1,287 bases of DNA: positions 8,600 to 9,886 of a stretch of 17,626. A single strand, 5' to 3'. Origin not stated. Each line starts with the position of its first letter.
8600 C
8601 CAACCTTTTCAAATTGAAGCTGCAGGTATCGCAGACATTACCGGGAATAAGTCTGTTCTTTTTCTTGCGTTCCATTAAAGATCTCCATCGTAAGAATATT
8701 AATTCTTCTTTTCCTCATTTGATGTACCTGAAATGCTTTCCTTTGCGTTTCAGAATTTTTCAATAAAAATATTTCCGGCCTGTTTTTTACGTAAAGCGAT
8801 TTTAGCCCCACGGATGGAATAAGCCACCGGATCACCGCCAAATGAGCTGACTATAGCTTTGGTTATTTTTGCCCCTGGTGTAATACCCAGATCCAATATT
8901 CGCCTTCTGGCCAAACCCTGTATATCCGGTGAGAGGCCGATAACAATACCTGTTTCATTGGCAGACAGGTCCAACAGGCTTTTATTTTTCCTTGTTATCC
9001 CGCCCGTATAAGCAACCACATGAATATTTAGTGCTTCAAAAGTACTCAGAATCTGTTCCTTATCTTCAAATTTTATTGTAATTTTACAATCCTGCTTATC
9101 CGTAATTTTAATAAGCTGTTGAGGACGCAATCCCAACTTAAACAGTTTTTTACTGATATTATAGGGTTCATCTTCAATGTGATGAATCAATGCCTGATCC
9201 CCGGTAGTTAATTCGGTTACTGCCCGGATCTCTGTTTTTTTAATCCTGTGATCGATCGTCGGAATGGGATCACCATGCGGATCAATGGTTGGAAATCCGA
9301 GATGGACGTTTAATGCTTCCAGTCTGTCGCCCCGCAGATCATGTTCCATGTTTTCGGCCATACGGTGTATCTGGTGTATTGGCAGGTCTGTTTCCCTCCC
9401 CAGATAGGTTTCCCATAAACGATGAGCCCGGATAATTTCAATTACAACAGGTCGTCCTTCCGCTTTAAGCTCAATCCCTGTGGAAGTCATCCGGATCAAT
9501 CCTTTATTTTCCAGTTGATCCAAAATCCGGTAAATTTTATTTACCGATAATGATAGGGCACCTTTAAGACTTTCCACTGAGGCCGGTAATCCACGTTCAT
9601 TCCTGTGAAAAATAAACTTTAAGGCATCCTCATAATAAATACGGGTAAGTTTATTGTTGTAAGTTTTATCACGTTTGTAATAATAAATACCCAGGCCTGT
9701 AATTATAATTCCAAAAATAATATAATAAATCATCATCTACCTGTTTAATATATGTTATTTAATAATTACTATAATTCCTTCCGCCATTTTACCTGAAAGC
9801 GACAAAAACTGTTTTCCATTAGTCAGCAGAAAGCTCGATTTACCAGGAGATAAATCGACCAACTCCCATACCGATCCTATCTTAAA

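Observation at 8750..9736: DtxR-family regulator carrying an N-terminal membrane anchor and an appended FeoA domain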

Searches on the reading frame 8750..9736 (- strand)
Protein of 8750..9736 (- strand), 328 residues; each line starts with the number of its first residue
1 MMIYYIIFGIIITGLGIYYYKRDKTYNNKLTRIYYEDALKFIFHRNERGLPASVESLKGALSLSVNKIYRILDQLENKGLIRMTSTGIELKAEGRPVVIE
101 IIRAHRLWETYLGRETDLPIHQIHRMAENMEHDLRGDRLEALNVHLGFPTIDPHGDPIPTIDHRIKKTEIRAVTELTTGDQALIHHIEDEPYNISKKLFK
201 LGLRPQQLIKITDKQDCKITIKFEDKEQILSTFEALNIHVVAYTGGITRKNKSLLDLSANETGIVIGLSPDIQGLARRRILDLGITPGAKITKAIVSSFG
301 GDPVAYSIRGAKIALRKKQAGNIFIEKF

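Call 3: search_protein_families(library=pfam, proteins=[window:8750-9736:-], max_evalue=1)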
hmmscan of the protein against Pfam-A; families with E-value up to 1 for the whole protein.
window:8750-9736:- (328 aa): 13 families
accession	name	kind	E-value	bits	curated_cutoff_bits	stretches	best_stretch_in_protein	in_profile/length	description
PF04023.20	FeoA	-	1e-21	77.2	23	2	253-327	2-74/74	FeoA domain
PF02742.21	Fe_dep_repr_C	-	8.1e-19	67.8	27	1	93-160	3-70/70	Iron dependent repressor, metal binding and dimerisation domain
PF13730.12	HTH_36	-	0.00056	20.1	25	1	51-81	26-55/55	Helix-turn-helix domain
PF01726.22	LexA_DNA_bind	-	0.011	16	23.7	1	46-85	20-60/65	LexA DNA binding domain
PF01978.25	TrmB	-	0.012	15.9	25.6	1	52-83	23-54/68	Sugar-specific transcriptional regulator TrmB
PF03551.20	PadR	-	0.022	15.2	27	1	56-84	22-50/75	Transcriptional regulator PadR-like family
PF09397.16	FtsK_gamma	-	0.023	14.9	30.6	1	34-81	6-49/63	Ftsk gamma domain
PF21715.3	CggR_N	-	0.069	13.3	30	1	72-100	38-66/71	CggR N-terminal DNA binding domain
PF13545.12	HTH_Crp_2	-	0.074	13.5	27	1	50-91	21-62/70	Crp-like helix-turn-helix domain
PF08784.17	RPA_C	-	0.089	14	22.6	1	53-81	71-99/106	Replication protein A C terminal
PF01047.28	MarR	-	0.15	12.4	24.6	1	51-82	17-48/59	MarR family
PF02630.20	SCO1-SenC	-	0.21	12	22.8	1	140-195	54-106/134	SCO1/SenC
PF18506.7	RelB-like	-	0.21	11.8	27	0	206-234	4-32/62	RelB Antitoxin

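Call 4: search_protein_families(library=ncbifam, proteins=[window:8750-9736:-], max_evalue=0.1)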
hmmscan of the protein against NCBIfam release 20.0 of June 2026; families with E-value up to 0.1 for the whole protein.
window:8750-9736:- (328 aa): 6 families
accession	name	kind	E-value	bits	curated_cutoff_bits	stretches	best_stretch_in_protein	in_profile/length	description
NF047407.1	TransRegMntRTherm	equivalog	1.1e-23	84.2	350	1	51-240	32-223/227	manganese-dependent transcriptional regulator MntR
NF053665.1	TransRegDtxRActin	equivalog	7.5e-11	41.9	290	1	39-189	12-173/233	iron-dependent transcriptional repressor DtxR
NF007106.0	PRK09555.1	equivalog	5.3e-06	26.1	102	1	264-320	10-65/75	ferrous iron transporter A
TIGR00498.1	lexA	equivalog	0.059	13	110.95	0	45-86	19-61/203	transcriptional repressor LexA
NF006811.0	PRK09333.1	equivalog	0.072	12.6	156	0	64-98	94-128/150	30S ribosomal protein S19e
NF040939.2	trans_reg_lrs14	equivalog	0.085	12.9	90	0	48-102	33-85/103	Lrs14 family HTH-type transcriptional regulator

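Call 7: find_homologous_proteins(query=window:8750-9736:-, max_evalue=0.00001)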
Query window:8750-9736:- (328 aa): 4478 proteins with E <= 0.00001 among 6311 candidates; the best 120 are listed.
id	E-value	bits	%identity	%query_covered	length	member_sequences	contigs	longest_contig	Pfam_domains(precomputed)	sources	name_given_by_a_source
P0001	4.4e-213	724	100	100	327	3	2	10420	PF02742.22,PF04023.21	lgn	-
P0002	4.9e-161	553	75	100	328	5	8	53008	PF02742.22,PF04023.21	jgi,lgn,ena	jgi:DtxR family Mn-dependent transcriptional regulator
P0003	1.1e-159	549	75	95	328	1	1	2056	PF02742.22,PF04023.21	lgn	-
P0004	2.3e-159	548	76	95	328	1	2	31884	PF02742.22,PF04023.21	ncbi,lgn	-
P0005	7.3e-159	546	77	95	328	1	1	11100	PF02742.22,PF04023.21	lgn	-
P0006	2.7e-153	528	74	98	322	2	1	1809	PF02742.22,PF04023.21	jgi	jgi:DtxR family Mn-dependent transcriptional regulator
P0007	2.0e-148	512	71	94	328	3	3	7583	PF02742.22,PF04023.21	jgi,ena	jgi:DtxR family Mn-dependent transcriptional regulator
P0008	3.7e-131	455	62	100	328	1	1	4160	PF02742.22,PF04023.21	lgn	-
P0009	1.4e-115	404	57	98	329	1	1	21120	PF02742.22,PF04023.21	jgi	jgi:DtxR family Mn-dependent transcriptional regulator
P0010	8.7e-111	388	55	99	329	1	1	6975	PF02742.22,PF04023.21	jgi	-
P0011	8.4e-103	362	52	100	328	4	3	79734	PF02742.22,PF04023.21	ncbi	-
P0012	8.0e-97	343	50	93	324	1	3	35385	PF02742.22,PF04023.21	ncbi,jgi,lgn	-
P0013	2.0e-91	325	47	94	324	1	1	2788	PF02742.22,PF04023.21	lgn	-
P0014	2.4e-91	325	47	94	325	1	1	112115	PF02742.22,PF04023.21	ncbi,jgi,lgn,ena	-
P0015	2.9e-91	324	47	97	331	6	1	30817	PF02742.22,PF04023.21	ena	-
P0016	7.5e-91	323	49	96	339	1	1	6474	PF02742.22,PF04023.21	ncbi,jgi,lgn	-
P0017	2.8e-90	321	48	93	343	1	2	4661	PF21715.4,PF02742.22,PF04023.21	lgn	-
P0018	7.1e-90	320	47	93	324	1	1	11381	PF02742.22,PF04023.21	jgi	-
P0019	2.6e-88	315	46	98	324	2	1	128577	PF02742.22,PF04023.21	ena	-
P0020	1.3e-84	302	45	98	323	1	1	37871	PF02742.22,PF04023.21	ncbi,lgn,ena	-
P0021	1.7e-84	302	43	98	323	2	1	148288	PF02742.22,PF04023.21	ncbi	-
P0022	8.6e-84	300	43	98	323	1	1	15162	PF02742.22,PF04023.21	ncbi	-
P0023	9.0e-83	296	49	93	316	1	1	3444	PF02742.22,PF04023.21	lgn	-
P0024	1.0e-82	296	44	98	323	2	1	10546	PF02742.22,PF04023.21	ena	-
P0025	1.7e-75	272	46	91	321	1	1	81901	PF02742.22,PF04023.21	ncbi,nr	ncbi:MAG: hypothetical protein D6675_01810 [Gemmatimonadetes bacterium]|nr:MAG: hypothetical protein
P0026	1.8e-69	253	43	91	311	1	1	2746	PF02742.22,PF04023.21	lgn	-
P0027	2.2e-68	249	42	93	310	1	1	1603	PF02742.22,PF04023.21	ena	-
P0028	6.7e-64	234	40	91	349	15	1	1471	PF02742.22,PF04023.21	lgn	-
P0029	6.1e-63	231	40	91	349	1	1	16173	PF02742.22,PF04023.21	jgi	jgi:DtxR family Mn-dependent transcriptional regulator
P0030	2.6e-62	229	42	96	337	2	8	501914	PF02742.22,PF04023.21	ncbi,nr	ncbi:MAG: DtxR family transcriptional regulator [candidate division KSB1 bacterium]|nr:DtxR family t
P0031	3.0e-62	229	42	88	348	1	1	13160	PF02742.22,PF04023.21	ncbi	-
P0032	4.1e-62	228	41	90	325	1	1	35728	PF02742.22,PF04023.21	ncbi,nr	ncbi:MAG: DtxR family transcriptional regulator [Planctomycetes bacterium]|nr:DtxR family transcript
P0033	1.4e-61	227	39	99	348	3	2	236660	PF02742.22,PF04023.21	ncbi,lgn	-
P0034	1.4e-61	227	40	98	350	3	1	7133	PF02742.22,PF04023.21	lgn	-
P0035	1.8e-61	226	37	99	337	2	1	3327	PF02742.22,PF04023.21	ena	-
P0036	2.7e-61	226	42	89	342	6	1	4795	PF02742.22,PF04023.21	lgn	-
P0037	3.8e-61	225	40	96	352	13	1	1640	PF02742.22,PF04023.21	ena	-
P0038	5.4e-61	225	40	93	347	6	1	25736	PF02742.22,PF04023.21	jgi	jgi:DtxR family Mn-dependent transcriptional regulator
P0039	6.3e-61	225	40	99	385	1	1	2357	PF02742.22,PF04023.21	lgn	-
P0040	6.6e-61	225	38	98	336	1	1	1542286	PF02742.22,PF04023.21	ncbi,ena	-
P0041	8.4e-61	224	41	92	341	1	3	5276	PF02742.22,PF04023.21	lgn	-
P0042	2.1e-60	223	40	92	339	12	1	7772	PF02742.22,PF04023.21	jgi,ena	-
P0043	2.2e-60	223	40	95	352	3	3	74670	PF02742.22,PF04023.21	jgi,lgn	jgi:DtxR family Mn-dependent transcriptional regulator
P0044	3.0e-60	222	41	90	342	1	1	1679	PF02742.22,PF04023.21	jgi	jgi:DtxR family Mn-dependent transcriptional regulator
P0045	3.2e-60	222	39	96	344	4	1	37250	PF02742.22,PF04023.21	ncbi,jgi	-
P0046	4.0e-60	222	38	95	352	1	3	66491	PF02742.22,PF04023.21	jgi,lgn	jgi:DtxR family Mn-dependent transcriptional regulator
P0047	4.2e-60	222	39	95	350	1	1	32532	PF02742.22,PF04023.21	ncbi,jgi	jgi:DtxR family Mn-dependent transcriptional regulator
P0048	6.0e-60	221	38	100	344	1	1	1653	PF02742.22,PF04023.21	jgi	jgi:DtxR family Mn-dependent transcriptional regulator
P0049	6.9e-60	221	38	90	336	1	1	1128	PF02742.22,PF04023.21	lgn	-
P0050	8.0e-60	221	36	99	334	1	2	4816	PF02742.22,PF04023.21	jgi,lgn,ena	-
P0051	8.4e-60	221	38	100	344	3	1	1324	PF02742.22,PF04023.21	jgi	jgi:DtxR family Mn-dependent transcriptional regulator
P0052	9.5e-60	221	40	95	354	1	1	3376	PF02742.22,PF04023.21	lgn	-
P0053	9.7e-60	221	37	98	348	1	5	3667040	PF02742.22,PF04023.21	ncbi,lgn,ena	-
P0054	9.9e-60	221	39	91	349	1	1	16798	PF02742.22,PF04023.21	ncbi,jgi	jgi:DtxR family transcriptional regulator, Mn-dependent transcriptional regulator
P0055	1.1e-59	221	41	94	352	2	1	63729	PF02742.22,PF04023.21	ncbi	-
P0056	1.1e-59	220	38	95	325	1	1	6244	PF02742.22,PF04023.21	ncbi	ncbi:MAG: iron dependent repressor, metal binding and dimerization domain protein [bacterium]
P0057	1.4e-59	220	39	99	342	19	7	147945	PF02742.22,PF04023.21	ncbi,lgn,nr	ncbi:hypothetical protein EDS67_01585 [candidate division KSB1 bacterium]|nr:MAG: hypothetical prote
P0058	1.7e-59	220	39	100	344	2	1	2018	PF02742.22,PF04023.21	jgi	jgi:DtxR family Mn-dependent transcriptional regulator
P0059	1.7e-59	220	39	93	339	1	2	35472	PF02742.22,PF04023.21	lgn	-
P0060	1.7e-59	220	40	92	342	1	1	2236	PF02742.22,PF04023.21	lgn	-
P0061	1.8e-59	220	39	100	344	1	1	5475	PF02742.22,PF04023.21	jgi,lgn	-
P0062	1.9e-59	220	40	90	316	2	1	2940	PF02742.22,PF04023.21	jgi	-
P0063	1.9e-59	220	39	95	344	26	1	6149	PF02742.22,PF04023.21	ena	-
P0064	2.1e-59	220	38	100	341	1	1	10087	PF02742.22,PF04023.21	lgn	-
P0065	2.3e-59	219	42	88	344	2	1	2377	PF02742.22,PF04023.21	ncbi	-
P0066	2.8e-59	219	38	99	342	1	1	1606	PF02742.22,PF04023.21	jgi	jgi:DtxR family Mn-dependent transcriptional regulator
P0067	2.9e-59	219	42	90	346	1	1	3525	PF02742.22,PF04023.21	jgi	-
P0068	2.9e-59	219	38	95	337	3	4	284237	PF02742.22,PF04023.21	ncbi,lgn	-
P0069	3.1e-59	219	38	94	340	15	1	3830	PF02742.22,PF04023.21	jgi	jgi:DtxR family Mn-dependent transcriptional regulator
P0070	6.3e-59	218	38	95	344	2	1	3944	PF09821.15,PF02742.22,PF04023.21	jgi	-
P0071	7.1e-59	218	39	91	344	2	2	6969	PF02742.22,PF04023.21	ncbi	-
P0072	7.1e-59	218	39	99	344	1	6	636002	PF02742.22,PF04023.21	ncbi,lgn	ncbi:MAG: hypothetical protein Kow0098_00820 [Ignavibacteriaceae bacterium]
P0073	7.4e-59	218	40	92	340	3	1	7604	PF02742.22,PF04023.21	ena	-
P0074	7.8e-59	218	41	89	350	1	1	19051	PF02742.22,PF04023.21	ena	-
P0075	1.0e-58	217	37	98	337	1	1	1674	PF02742.22,PF04023.21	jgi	jgi:DtxR family Mn-dependent transcriptional regulator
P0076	1.0e-58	217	39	95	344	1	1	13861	PF02742.22,PF04023.21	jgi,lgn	jgi:DtxR family Mn-dependent transcriptional regulator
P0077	1.2e-58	217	38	98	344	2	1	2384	PF02742.22,PF04023.21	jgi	jgi:DtxR family Mn-dependent transcriptional regulator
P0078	1.4e-58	217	37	100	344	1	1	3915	PF09821.15,PF02742.22,PF04023.21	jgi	-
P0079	1.5e-58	217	40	96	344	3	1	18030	PF02742.22,PF04023.21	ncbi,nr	ncbi:MAG: FeoA domain-containing protein [Anaerolineales bacterium]|nr:FeoA domain-containing protei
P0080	1.6e-58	217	38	95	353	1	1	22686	PF02742.22,PF04023.21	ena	-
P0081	1.7e-58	217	39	97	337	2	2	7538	PF02742.22,PF04023.21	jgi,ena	jgi:DtxR family Mn-dependent transcriptional regulator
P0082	1.9e-58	216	40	92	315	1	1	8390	PF02742.22,PF04023.21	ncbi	-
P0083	2.0e-58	216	39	93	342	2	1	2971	PF02742.22,PF04023.21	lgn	-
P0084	2.0e-58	216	40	92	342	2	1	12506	PF02742.22,PF04023.21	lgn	-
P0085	2.4e-58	216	40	92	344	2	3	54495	PF02742.22,PF04023.21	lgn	-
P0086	2.5e-58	216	38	89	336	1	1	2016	PF02742.22,PF04023.21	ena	-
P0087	2.8e-58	216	39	93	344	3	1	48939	PF02742.22,PF04023.21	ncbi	-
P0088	2.9e-58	216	37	96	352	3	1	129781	PF02742.22,PF04023.21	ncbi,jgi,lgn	-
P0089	3.3e-58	216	41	92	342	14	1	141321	PF02742.22,PF04023.21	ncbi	-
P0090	3.6e-58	216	38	100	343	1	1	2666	PF02742.22,PF04023.21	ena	-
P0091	4.0e-58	215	39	88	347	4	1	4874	PF02742.22,PF04023.21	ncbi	-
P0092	4.2e-58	215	38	94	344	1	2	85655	PF02742.22,PF04023.21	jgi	jgi:DtxR family transcriptional regulator, Mn-dependent transcriptional regulator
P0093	4.2e-58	215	37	99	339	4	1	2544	PF02742.22,PF04023.21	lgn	-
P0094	4.2e-58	215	39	92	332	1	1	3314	PF02742.22,PF04023.21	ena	-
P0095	4.6e-58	215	37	100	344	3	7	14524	PF09821.15,PF02742.22,PF04023.21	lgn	-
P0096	5.0e-58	215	38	99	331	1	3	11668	PF02742.22,PF04023.21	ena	-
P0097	5.4e-58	215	38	100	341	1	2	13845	PF02742.22,PF04023.21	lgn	-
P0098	5.4e-58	215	39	91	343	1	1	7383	PF02742.22,PF04023.21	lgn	-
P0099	5.8e-58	215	39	100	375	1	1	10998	PF02742.22,PF04023.21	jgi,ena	jgi:DtxR family Mn-dependent transcriptional regulator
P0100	6.2e-58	215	39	91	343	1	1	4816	PF02742.22,PF04023.21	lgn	-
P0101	7.4e-58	215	41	92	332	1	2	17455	PF02742.22,PF04023.21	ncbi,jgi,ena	-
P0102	7.4e-58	215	39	99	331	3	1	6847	PF02742.22,PF04023.21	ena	-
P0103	8.3e-58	214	39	91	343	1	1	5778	PF02742.22,PF04023.21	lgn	-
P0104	8.6e-58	214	37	94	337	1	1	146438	PF02742.22,PF04023.21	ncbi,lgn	-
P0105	9.7e-58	214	39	90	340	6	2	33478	PF02742.22,PF04023.21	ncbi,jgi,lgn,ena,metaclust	metaclust:\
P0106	9.7e-58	214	38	99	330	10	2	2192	PF02742.22,PF04023.21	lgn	-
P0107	9.9e-58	214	38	100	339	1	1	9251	PF02742.22,PF04023.21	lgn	-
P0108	1.2e-57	214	38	99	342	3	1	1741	PF02742.22,PF04023.21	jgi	jgi:DtxR family Mn-dependent transcriptional regulator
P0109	1.2e-57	214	38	100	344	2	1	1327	PF02742.22,PF04023.21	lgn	-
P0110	1.2e-57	214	38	95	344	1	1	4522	PF02742.22,PF04023.21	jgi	-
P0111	1.4e-57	214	40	92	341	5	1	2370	PF02742.22,PF04023.21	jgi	jgi:DtxR family transcriptional regulator, Mn-dependent transcriptional regulator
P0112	1.4e-57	214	39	95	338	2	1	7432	PF02742.22,PF04023.21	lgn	-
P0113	1.5e-57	214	39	92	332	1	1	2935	PF02742.22,PF04023.21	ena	-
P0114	1.7e-57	213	37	95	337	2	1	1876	PF02742.22,PF04023.21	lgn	-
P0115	1.8e-57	213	39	92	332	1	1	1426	PF02742.22,PF04023.21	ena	-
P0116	1.8e-57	213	37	99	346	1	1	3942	PF02742.22,PF04023.21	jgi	jgi:DtxR family Mn-dependent transcriptional regulator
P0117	1.9e-57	213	35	99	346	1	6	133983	PF02742.22,PF04023.21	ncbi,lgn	ncbi:MAG: metal-dependent transcriptional regulator [Anaerolineales bacterium]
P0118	2.1e-57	213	39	99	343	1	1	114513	PF02742.22,PF04023.21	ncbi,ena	-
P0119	2.2e-57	213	38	94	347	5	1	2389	PF02742.22,PF04023.21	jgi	jgi:DtxR family Mn-dependent transcriptional regulator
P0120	2.2e-57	213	39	95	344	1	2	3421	PF02742.22,PF04023.21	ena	-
